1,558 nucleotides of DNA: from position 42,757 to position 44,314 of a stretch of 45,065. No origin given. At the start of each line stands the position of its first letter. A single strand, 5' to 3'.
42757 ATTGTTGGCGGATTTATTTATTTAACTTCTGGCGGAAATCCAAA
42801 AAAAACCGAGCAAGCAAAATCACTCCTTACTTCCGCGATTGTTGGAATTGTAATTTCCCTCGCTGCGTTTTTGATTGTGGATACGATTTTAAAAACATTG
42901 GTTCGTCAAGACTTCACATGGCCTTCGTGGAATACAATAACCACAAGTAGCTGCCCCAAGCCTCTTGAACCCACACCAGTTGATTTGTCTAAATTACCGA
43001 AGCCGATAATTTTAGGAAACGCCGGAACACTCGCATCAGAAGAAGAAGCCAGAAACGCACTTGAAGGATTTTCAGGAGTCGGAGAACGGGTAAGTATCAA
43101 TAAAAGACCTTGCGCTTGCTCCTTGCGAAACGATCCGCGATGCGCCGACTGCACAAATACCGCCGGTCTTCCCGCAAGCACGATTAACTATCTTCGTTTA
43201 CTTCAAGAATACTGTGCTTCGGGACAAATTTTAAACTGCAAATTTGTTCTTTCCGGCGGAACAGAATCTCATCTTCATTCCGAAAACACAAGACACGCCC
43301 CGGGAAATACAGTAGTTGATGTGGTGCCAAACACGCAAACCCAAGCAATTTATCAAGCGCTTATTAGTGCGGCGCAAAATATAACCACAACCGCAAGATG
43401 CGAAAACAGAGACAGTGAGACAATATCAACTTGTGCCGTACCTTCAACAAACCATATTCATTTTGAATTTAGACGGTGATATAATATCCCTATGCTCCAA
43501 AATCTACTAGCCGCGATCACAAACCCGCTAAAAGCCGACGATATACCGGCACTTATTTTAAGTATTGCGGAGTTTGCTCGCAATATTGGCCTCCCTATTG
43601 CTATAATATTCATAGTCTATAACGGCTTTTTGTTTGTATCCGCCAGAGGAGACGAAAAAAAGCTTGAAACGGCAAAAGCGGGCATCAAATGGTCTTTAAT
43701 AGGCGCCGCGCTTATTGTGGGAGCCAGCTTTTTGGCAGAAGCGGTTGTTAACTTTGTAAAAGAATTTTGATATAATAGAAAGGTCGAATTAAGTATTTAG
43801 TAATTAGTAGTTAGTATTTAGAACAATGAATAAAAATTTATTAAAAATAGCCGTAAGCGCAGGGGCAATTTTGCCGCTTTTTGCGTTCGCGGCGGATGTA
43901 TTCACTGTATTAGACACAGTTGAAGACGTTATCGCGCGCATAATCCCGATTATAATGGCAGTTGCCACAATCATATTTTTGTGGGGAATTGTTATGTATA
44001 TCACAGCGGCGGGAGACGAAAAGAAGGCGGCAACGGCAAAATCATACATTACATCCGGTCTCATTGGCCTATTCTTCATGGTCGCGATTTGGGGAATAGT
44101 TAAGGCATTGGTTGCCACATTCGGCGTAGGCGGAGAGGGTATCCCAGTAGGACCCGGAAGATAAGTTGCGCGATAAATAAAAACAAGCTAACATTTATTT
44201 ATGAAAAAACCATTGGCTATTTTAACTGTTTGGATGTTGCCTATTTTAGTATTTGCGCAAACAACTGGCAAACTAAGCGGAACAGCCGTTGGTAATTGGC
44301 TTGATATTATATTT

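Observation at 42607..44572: Tandem array of four VirB2/TrbC-like mini-pilin paralogs with no secretion machinery in sight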

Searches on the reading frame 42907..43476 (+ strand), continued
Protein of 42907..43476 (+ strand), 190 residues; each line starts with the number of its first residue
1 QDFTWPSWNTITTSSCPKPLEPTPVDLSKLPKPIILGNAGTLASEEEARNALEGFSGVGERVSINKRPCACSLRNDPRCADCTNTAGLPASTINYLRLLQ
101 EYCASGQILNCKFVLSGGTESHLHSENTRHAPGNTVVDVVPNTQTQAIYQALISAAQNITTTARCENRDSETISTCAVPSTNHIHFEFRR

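Call 72: search_protein_families(library=pfam, alignment_id=A5, max_evalue=10)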
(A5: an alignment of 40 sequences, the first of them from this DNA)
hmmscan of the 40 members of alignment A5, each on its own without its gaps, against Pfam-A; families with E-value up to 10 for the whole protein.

A. member 1, seq(165 aa): 2 families
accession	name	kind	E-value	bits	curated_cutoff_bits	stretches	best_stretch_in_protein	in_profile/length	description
PF01676.23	Metalloenzyme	-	0.052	13.5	24.3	1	80-135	89-146/252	Metalloenzyme superfamily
PF20213.3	DUF6573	-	0.082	13.4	27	1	100-145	29-74/138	Family of unknown function (DUF6573)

B. families by the number of members that match (of 40 scanned): 11 families
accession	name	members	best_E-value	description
PF21657.2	L544_helical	1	0.035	Nucleotidyl transferase L544, helical domain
PF01676.23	Metalloenzyme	1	0.052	Metalloenzyme superfamily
PF24501.1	Ig_TMEM131L_5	1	0.077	TMEM131L fifth Ig-like domain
PF20213.3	DUF6573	1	0.082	Family of unknown function (DUF6573)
PF23822.1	DUF7192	1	0.17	Domain of unknown function (DUF7192)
PF14416.11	PMR5N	1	0.17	PMR5 N terminal Domain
PF15210.11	SFTA2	1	0.18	Surfactant-associated protein 2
PF22150.1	Tt1218-like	1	0.2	Type IV pilin Tt1218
PF18842.6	LPD26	1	0.2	Large polyvalent protein associated domain 26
PF06876.18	SCRL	1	0.81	Plant self-incompatibility response (SCRL) protein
PF01508.21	Paramecium_SA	1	1.2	Paramecium surface antigen domain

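Call 74: search_protein_families(library=pfam, proteins=[P0021, P0048, P0053, P0054, P0059, P0090, P0091, P0094, P0095, P0097], max_evalue=0.001)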
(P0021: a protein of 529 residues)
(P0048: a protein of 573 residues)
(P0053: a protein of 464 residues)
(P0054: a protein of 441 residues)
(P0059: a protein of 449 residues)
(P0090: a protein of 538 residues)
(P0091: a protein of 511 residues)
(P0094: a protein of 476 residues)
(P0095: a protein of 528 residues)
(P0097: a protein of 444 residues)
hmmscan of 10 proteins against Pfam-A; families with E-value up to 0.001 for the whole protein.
P0021 (529 aa): 2 families
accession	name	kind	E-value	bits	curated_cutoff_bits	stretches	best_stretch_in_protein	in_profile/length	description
PF18895.5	T4SS_pilin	-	6.8e-07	29.7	26.6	1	284-334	12-62/71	Type IV secretion system pilin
PF16656.11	Pur_ac_phosph_N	-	1.6e-05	25.8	30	0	38-123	8-93/93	Purple acid Phosphatase, N-terminal domain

P0048 (573 aa): 1 family
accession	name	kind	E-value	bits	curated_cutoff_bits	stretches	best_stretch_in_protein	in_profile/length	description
PF22090.1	Gins51_C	-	0.0005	20.2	27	0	241-251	17-27/48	Gins51, C-terminal domain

P0053 (464 aa): 0 families

P0054 (441 aa): 0 families

P0059 (449 aa): 0 families

P0090 (538 aa): 0 families

P0091 (511 aa): 1 family
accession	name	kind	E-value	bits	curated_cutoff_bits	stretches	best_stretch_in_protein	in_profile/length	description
PF18895.5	T4SS_pilin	-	7.7e-06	26.3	26.6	1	64-126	6-68/71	Type IV secretion system pilin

P0094 (476 aa): 1 family
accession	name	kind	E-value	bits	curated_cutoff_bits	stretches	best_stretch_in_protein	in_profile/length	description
PF18895.5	T4SS_pilin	-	1.1e-07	32.3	26.6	1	41-100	5-63/71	Type IV secretion system pilin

P0095 (528 aa): 1 family
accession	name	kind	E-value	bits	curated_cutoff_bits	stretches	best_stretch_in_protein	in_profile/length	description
PF18895.5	T4SS_pilin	-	8.3e-07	29.4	26.6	1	288-344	6-62/71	Type IV secretion system pilin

P0097 (444 aa): 1 family
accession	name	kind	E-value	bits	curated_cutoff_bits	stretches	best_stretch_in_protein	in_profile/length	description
PF18895.5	T4SS_pilin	-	3.4e-07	30.7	26.6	1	197-262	5-70/71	Type IV secretion system pilin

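Call 77: search_protein_families(library=pfam, proteins=[P0018, P0020, P0023, P0039, P0041, P0057, P0062, P0067, P0013, P0073], max_evalue=0.001)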
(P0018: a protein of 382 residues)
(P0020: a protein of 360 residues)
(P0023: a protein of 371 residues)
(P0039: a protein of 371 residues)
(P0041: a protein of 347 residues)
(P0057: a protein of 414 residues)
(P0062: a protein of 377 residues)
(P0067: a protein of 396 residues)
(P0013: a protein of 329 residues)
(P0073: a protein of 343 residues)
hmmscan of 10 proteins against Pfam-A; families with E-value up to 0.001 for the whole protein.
P0018 (382 aa): 1 family
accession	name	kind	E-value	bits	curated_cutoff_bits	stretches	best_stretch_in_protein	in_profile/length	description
PF01464.25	SLT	-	7.6e-13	48.5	21.3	1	156-216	49-109/117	Transglycosylase SLT domain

P0020 (360 aa): 1 family
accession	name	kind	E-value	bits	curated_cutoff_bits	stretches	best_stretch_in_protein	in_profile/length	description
PF18895.5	T4SS_pilin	-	5.6e-05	23.6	26.6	1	52-119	5-66/71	Type IV secretion system pilin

P0023 (371 aa): 0 families

P0039 (371 aa): 1 family
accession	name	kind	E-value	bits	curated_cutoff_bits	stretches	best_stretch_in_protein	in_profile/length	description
PF18895.5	T4SS_pilin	-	2.8e-07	30.9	26.6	1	81-145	7-71/71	Type IV secretion system pilin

P0041 (347 aa): 1 family
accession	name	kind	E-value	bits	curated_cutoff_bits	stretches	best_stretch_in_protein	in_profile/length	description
PF18895.5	T4SS_pilin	-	1e-06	29.1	26.6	1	65-120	15-69/71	Type IV secretion system pilin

P0057 (414 aa): 1 family
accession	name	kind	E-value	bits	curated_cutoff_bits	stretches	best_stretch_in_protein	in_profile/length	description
PF18895.5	T4SS_pilin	-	7.2e-09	36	26.6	1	64-130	4-70/71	Type IV secretion system pilin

P0062 (377 aa): 1 family
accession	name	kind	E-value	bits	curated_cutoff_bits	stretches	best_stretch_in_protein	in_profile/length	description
PF18895.5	T4SS_pilin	-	5e-09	36.5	26.6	1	49-115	6-70/71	Type IV secretion system pilin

P0067 (396 aa): 1 family
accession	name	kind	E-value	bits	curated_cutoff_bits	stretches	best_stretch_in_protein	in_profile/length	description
PF18895.5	T4SS_pilin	-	0.0002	21.8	26.6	1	84-139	17-71/71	Type IV secretion system pilin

P0013 (329 aa): 2 families
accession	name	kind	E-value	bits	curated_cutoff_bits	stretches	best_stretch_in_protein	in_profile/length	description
PF18895.5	T4SS_pilin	-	1.7e-06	28.5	26.6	1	58-115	15-71/71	Type IV secretion system pilin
PF04956.18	TrbC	-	0.00015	22.3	27.9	1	49-114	39-97/98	TrbC/VIRB2 pilin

P0073 (343 aa): 1 family
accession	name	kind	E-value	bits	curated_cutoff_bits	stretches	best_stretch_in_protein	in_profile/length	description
PF01464.25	SLT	-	1.6e-08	34.5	21.3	0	119-178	49-109/117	Transglycosylase SLT domain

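Call 94: find_encoding_contigs(protein=P0005, flank=6000, max_places=3)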
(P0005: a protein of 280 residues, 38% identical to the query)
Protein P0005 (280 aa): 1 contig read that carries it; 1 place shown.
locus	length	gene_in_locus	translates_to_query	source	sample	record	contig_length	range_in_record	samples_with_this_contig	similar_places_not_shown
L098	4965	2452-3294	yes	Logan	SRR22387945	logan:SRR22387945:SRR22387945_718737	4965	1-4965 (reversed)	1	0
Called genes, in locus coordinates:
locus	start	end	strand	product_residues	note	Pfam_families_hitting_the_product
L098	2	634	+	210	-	?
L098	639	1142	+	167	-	PF01209:Ubie_methyltran, PF02475:TRM5-TYW2_MTfase, PF05175:MTS, PF06325:PrmA, PF13847:Methyltransf_31, PF08241:Methyltransf_11, PF08242:Methyltransf_12, PF13649:Methyltransf_25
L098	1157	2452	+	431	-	PF01547:SBP_bac_1, PF13416:SBP_bac_8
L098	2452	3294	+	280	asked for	PF18895:T4SS_pilin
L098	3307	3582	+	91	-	PF18895:T4SS_pilin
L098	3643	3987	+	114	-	PF18895:T4SS_pilin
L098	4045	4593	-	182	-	-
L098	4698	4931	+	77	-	PF18895:T4SS_pilin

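Call 97: search_protein_families(library=pfam, proteins=[L011:4856-5473:-], max_evalue=0.01)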
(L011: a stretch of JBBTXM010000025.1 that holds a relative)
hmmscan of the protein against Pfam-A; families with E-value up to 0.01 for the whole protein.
L011:4856-5473:- (205 aa): 0 families

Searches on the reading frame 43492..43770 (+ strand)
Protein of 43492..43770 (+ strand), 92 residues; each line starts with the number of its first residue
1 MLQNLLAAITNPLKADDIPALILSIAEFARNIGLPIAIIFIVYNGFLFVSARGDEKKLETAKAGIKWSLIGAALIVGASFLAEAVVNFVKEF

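Call 3: search_protein_families(library=pfam, proteins=[window:43492-43770:+], max_evalue=1)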
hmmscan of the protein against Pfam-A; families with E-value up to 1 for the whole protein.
window:43492-43770:+ (92 aa): 3 families
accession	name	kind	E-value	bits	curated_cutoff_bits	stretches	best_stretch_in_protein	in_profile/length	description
PF18895.5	T4SS_pilin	-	5.7e-12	46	26.6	1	15-84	2-70/71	Type IV secretion system pilin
PF04956.18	TrbC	-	0.0014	19.2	27.9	1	10-83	25-96/98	TrbC/VIRB2 pilin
PF11190.13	DUF2976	-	0.093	13.1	28.2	1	12-81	7-74/87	Protein of unknown function (DUF2976)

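Call 4: search_protein_families(library=ncbifam, proteins=[window:43492-43770:+], max_evalue=1)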
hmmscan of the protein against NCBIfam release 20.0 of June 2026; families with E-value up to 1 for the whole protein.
window:43492-43770:+ (92 aa): 1 family
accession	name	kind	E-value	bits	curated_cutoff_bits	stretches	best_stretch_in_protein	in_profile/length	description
NF045849.1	ICE_MMCAP2_0565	equivalog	3.5e-05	23.4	40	1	36-88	27-79/80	Mbov_0395 family pilin-like conjugal transfer protein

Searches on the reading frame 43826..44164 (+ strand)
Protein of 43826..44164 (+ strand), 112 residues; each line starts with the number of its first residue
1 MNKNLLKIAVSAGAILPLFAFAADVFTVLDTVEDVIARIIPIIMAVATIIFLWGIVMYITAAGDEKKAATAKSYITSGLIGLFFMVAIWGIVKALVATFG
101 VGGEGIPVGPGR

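Call 3: search_protein_families(library=pfam, proteins=[window:43826-44164:+], max_evalue=1)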
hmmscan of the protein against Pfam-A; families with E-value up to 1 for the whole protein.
window:43826-44164:+ (112 aa): 2 families
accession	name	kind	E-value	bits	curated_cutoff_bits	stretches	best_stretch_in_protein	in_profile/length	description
PF18895.5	T4SS_pilin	-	1.5e-08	35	26.6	1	39-95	16-71/71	Type IV secretion system pilin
PF05241.17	EBP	-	0.29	11.9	25.7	1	12-97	31-110/113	EXPERA (EXPanded EBP superfamily)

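Call 4: search_protein_families(library=ncbifam, proteins=[window:43826-44164:+], max_evalue=1)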
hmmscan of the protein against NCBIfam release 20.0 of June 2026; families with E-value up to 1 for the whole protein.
window:43826-44164:+ (112 aa): 3 families
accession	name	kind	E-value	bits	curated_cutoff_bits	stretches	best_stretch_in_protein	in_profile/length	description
NF045849.1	ICE_MMCAP2_0565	equivalog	0.0001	21.9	40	1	27-97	8-78/80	Mbov_0395 family pilin-like conjugal transfer protein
NF038018.1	qmoC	equivalog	0.049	13.1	300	1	37-96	257-316/360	quinone-interacting membrane-bound oxidoreductase complex subunit QmoC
NF050121.1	bc1_QcrA_actin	exception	0.46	9.9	275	1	35-96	20-79/319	cytochrome bc1 complex Rieske iron-sulfur subunit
